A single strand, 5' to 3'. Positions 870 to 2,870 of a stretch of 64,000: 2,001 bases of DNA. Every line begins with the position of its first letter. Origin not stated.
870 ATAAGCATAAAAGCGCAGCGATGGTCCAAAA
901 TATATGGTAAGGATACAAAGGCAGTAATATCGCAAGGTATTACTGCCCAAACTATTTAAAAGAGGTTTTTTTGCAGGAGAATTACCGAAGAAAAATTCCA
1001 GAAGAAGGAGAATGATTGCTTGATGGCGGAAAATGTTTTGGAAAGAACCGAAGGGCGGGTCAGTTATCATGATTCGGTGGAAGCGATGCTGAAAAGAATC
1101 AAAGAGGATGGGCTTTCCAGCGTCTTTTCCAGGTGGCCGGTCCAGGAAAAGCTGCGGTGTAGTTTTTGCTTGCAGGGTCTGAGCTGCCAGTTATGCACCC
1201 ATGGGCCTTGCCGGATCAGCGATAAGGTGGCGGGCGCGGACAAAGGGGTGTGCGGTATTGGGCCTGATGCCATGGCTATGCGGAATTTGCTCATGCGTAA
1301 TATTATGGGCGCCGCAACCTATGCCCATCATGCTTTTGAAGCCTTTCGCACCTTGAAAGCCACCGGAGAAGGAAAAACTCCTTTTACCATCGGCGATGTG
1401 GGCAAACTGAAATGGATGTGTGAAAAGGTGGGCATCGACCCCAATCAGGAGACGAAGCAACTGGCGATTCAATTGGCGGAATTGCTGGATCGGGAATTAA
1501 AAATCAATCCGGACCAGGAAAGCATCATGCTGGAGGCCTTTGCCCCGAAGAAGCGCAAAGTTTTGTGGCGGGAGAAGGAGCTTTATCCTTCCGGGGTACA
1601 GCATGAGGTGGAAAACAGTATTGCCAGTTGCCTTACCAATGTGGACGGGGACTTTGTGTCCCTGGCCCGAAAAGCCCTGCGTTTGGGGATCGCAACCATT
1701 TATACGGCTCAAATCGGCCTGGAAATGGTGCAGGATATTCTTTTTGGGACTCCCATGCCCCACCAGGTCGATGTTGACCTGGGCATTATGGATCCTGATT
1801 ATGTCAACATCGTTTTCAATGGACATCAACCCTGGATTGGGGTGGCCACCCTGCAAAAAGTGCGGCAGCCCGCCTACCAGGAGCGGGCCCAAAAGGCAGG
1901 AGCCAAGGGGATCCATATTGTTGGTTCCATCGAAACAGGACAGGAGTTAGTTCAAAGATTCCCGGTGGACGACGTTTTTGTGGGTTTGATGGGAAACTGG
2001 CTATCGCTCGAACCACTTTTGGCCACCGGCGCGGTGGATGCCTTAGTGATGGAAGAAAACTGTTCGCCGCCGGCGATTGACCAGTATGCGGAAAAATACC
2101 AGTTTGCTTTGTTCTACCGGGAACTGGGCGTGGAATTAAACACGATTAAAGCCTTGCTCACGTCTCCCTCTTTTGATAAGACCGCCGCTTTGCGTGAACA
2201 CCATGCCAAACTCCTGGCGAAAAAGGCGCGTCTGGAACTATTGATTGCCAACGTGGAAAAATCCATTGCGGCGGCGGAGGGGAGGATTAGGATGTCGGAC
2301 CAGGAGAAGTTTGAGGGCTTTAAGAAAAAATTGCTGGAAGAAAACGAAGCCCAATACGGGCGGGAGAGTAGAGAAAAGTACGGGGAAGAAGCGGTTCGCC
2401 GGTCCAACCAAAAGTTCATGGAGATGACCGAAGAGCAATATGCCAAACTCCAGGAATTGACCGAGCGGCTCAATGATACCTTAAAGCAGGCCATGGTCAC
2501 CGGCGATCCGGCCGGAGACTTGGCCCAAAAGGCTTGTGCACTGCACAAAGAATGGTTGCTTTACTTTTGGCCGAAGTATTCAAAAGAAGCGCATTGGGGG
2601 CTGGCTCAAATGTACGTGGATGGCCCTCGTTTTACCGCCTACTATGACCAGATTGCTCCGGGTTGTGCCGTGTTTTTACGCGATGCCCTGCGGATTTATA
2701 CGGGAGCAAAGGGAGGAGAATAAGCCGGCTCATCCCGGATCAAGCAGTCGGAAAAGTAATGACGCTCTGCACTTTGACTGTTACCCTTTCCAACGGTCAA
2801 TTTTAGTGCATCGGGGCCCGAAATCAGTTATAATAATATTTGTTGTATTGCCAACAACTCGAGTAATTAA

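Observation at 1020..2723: Degenerate CO-dehydrogenase-like domain fused to a TipAS antibiotic-recognition domain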

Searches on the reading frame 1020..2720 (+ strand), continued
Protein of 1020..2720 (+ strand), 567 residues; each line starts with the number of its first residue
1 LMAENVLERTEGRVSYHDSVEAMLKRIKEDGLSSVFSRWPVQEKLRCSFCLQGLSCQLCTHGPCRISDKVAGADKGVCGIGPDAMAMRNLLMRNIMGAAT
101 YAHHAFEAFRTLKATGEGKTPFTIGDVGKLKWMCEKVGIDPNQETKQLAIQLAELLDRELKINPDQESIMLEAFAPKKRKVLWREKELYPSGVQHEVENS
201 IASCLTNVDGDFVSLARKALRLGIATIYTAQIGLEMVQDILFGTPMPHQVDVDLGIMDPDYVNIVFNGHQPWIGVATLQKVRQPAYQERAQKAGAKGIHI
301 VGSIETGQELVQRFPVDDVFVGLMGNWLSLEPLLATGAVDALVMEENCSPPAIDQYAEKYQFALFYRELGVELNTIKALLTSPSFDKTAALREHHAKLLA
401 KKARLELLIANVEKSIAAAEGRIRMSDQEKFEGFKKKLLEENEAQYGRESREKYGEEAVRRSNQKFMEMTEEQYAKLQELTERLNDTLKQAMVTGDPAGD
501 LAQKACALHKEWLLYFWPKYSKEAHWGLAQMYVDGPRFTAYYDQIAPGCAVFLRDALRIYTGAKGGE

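Call 22: find_encoding_contigs(protein=P0121, flank=3000, max_places=10)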
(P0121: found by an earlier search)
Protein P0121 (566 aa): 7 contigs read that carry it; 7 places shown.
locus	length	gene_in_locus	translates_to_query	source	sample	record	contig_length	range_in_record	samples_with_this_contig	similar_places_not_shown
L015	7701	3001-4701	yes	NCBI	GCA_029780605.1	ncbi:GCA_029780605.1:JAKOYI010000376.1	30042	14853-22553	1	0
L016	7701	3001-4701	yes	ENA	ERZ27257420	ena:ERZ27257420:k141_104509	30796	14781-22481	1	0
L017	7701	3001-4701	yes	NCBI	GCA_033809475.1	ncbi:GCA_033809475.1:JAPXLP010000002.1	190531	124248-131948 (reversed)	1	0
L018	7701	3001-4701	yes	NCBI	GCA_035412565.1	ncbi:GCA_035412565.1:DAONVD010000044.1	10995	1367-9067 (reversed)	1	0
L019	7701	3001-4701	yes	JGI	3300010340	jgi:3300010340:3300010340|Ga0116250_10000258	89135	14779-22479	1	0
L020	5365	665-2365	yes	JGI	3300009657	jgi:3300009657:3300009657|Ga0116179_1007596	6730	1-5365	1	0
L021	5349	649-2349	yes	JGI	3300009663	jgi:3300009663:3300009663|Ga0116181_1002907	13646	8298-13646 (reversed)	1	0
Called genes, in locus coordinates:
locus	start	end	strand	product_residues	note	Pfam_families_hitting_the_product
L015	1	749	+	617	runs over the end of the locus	PF00664:ABC_membrane, PF00005:ABC_tran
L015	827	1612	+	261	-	PF07786:HGSNAT_cat, PF01757:Acyl_transf_3 (weak)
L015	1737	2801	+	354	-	-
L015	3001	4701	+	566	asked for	PF03063:Prismane, PF07739:TipAS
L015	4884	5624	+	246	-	PF00106:adh_short, PF08659:KR, PF13561:adh_short_C2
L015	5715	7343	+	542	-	PF00749:tRNA-synt_1c, PF19269:Anticodon_2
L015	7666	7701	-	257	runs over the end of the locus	-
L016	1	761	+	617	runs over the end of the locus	PF00664:ABC_membrane, PF00005:ABC_tran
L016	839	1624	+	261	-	PF07786:HGSNAT_cat, PF01757:Acyl_transf_3 (weak)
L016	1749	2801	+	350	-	-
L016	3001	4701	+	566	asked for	PF03063:Prismane, PF07739:TipAS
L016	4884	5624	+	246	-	PF00106:adh_short, PF08659:KR, PF13561:adh_short_C2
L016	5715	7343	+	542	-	PF00749:tRNA-synt_1c, PF19269:Anticodon_2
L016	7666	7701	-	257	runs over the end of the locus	-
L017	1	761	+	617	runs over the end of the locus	PF00664:ABC_membrane, PF00005:ABC_tran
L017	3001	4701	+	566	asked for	PF03063:Prismane, PF07739:TipAS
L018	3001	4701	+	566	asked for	PF03063:Prismane, PF07739:TipAS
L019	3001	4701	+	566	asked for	PF03063:Prismane, PF07739:TipAS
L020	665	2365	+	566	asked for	PF03063:Prismane, PF07739:TipAS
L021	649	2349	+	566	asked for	PF03063:Prismane, PF07739:TipAS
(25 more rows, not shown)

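Call 29: find_related_loci(query=window:1023-2720:+, collection=genome_contigs, flank=4000)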
Query window:1023-2720:+ (566 aa) in genome_contigs; peptide patterns used: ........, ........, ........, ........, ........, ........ (x = any residue, [..] = any of these).
390 stretches matched a pattern; 356 encode a relative of the query (tblastn E <= 1e-3); the best 80 are kept; 80 distinct loci.
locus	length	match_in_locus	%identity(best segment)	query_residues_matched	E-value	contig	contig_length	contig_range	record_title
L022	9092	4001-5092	93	1-364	0e+0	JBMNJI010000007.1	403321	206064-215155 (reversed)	MAG: Peptococcia bacterium isolate SBF912LR0HQ0154 contig_29358, whole genome shotgun sequence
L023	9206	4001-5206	77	1-413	0e+0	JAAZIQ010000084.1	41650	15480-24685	MAG: Bacillota bacterium isolate AS20ysBPTH_65 100207_AS20, whole genome shotgun sequence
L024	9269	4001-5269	73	1-433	0e+0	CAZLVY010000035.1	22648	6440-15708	MAG TPA_asm: uncultured Syntrophomonas sp. isolate SRP192927_co2_454 genome assembly, contig: NODE_3366_length_22648_cov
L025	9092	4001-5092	84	1-364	0e+0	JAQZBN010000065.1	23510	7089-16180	MAG: Herbinix sp. isolate L_E1_T20_C_bin.107 scaffold_3994, whole genome shotgun sequence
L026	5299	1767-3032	74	1-433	0e+0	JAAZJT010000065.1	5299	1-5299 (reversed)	MAG: Bacillota bacterium isolate AS21ysBPME_335 100694_AS21, whole genome shotgun sequence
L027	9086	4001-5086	85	1-363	0e+0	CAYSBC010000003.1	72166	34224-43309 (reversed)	MAG TPA_asm: uncultured Eubacteriales bacterium isolate binchicken_co173_118 genome assembly, contig: NODE_1253_length_7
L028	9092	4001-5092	84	1-364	0e+0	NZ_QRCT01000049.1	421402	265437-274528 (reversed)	Anaerosacchariphilus polymeriproducens strain MCWD5 MCWD5.49, whole genome shotgun sequence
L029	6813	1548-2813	73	1-433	0e+0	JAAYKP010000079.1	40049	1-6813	MAG: Bacillota bacterium isolate AS10tlH2TH_59 132721_AS10, whole genome shotgun sequence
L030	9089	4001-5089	82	1-364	0e+0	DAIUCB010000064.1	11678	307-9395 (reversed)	MAG TPA_asm: Bacillota bacterium isolate CTOTU7591 NODE_8775_length_11678_cov_4.898391, whole genome shotgun sequence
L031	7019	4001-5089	83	1-364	0e+0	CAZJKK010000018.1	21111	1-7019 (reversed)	MAG TPA_asm: uncultured Clostridia bacterium isolate SRP263991_co7_562 genome assembly, contig: NODE_3982_length_21111_c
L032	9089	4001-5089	83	1-364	0e+0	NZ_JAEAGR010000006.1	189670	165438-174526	Mobilitalea sibirica strain DSM 26468 seq6, whole genome shotgun sequence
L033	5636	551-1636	83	1-363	0e+0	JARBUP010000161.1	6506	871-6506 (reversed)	MAG: Bacillota bacterium isolate L_E1_T20_C_bin.8 scaffold_21453, whole genome shotgun sequence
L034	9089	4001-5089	82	1-364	0e+0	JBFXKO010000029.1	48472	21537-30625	MAG: Sedimentibacter sp. isolate CA_2019_TPIn_77 NODE_2291_length_48472_cov_8.582418_TPIn, whole genome shotgun sequence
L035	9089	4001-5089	82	1-364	0e+0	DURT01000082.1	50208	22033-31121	MAG TPA_asm: Tissierellia bacterium isolate AS25fmACSIPFO_90 54861_AS25, whole genome shotgun sequence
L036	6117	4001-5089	82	1-364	0e+0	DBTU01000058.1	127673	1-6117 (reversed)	MAG TPA_asm: Lachnoclostridium sp. UBA1308 UBA1308_contig_18561, whole genome shotgun sequence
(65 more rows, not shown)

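Call 30: find_related_loci(query=window:1023-2720:+, collection=metagenome_contigs, flank=3000)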
Query window:1023-2720:+ (566 aa) in metagenome_contigs; peptide patterns used: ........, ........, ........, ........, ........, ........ (x = any residue, [..] = any of these).
243 stretches matched a pattern; 175 encode a relative of the query (tblastn E <= 1e-3); the best 80 are kept; 80 distinct loci.
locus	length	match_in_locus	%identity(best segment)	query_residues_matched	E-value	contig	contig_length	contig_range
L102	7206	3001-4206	77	1-413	0e+0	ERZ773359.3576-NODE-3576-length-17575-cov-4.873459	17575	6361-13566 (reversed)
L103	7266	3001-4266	73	1-433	0e+0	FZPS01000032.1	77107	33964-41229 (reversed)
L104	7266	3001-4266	73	1-433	0e+0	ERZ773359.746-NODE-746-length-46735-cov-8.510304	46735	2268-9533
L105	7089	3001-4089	85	1-364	0e+0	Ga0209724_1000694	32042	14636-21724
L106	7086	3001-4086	85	1-363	0e+0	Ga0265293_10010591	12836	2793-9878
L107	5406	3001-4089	85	1-364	0e+0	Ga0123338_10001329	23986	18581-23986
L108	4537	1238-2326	83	1-364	0e+0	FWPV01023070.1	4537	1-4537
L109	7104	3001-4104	82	4-378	0e+0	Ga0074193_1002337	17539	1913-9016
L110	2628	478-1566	83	1-364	0e+0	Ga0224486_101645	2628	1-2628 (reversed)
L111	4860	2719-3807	84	1-364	0e+0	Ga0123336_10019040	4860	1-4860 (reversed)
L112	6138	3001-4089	82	1-364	0e+0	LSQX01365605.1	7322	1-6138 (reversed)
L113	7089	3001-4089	82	1-364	0e+0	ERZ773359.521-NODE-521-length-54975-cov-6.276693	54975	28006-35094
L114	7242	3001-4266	71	1-433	0e+0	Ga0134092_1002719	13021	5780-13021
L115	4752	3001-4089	82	1-364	0e+0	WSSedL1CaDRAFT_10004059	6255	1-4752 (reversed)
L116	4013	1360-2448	82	1-363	0e+0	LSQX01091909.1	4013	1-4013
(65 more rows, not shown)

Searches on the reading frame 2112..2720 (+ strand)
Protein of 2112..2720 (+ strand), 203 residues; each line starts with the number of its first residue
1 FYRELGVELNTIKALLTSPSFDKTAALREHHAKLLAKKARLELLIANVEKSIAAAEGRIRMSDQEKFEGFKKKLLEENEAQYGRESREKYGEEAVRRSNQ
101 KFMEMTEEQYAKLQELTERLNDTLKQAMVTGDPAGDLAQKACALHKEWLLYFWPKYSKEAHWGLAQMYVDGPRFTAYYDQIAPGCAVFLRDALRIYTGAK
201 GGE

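Call 13: find_homologous_proteins(query=window:2112-2720:+, max_evalue=0.00001)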
Query window:2112-2720:+ (203 aa): 7055 proteins with E <= 0.00001 among 7418 candidates; the best 120 are listed.
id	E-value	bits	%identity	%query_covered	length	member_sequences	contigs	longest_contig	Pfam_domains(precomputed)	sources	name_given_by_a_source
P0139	2.8e-100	352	78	99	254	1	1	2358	PF00376.30,PF13411.13,PF09278.18,PF07739.19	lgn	-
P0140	9.0e-100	350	77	99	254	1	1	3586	PF00376.30,PF13411.13,PF09278.18,PF07739.19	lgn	-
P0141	1.4e-98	347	78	99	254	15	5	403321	PF00376.30,PF13411.13,PF09278.18,PF07739.19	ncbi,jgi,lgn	ncbi:MAG: MerR family transcriptional regulator [Peptococcia bacterium]|jgi:DNA-binding transcriptio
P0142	1.2e-96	340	77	98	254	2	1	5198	PF00376.30,PF13411.13,PF09278.18,PF07739.19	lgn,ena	-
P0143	3.2e-87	309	68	99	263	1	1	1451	PF00376.30,PF13411.13,PF07739.19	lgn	-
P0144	4.3e-87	309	68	99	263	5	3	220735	PF00376.30,PF13411.13,PF09278.18,PF07739.19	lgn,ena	-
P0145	1.8e-85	304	68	99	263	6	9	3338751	PF00376.30,PF13411.13,PF09278.18,PF07739.19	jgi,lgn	jgi:DNA-binding transcriptional MerR regulator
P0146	1.8e-85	304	68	98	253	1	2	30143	PF00376.30,PF13411.13,PF07739.19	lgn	-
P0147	2.5e-85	303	68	99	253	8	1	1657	PF00376.30,PF13411.13,PF09278.18,PF07739.19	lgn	-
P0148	2.6e-85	303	68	99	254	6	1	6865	PF00376.30,PF13411.13,PF09278.18,PF07739.19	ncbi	-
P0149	1.4e-84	301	67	98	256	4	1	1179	PF00376.30,PF13411.13,PF09278.18,PF07739.19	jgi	-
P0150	2.0e-84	300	70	97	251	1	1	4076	PF00376.30,PF13411.13,PF07739.19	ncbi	ncbi:MAG: MerR family transcriptional regulator [Ignavibacteriales bacterium]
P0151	5.0e-84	299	67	98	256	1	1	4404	PF00376.30,PF13411.13,PF09278.18,PF07739.19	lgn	-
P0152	7.9e-84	298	66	99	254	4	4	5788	PF00376.30,PF13411.13,PF09278.18,PF07739.19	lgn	-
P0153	1.9e-83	297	68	98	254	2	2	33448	PF00376.30,PF13411.13,PF09278.18,PF07739.19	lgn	-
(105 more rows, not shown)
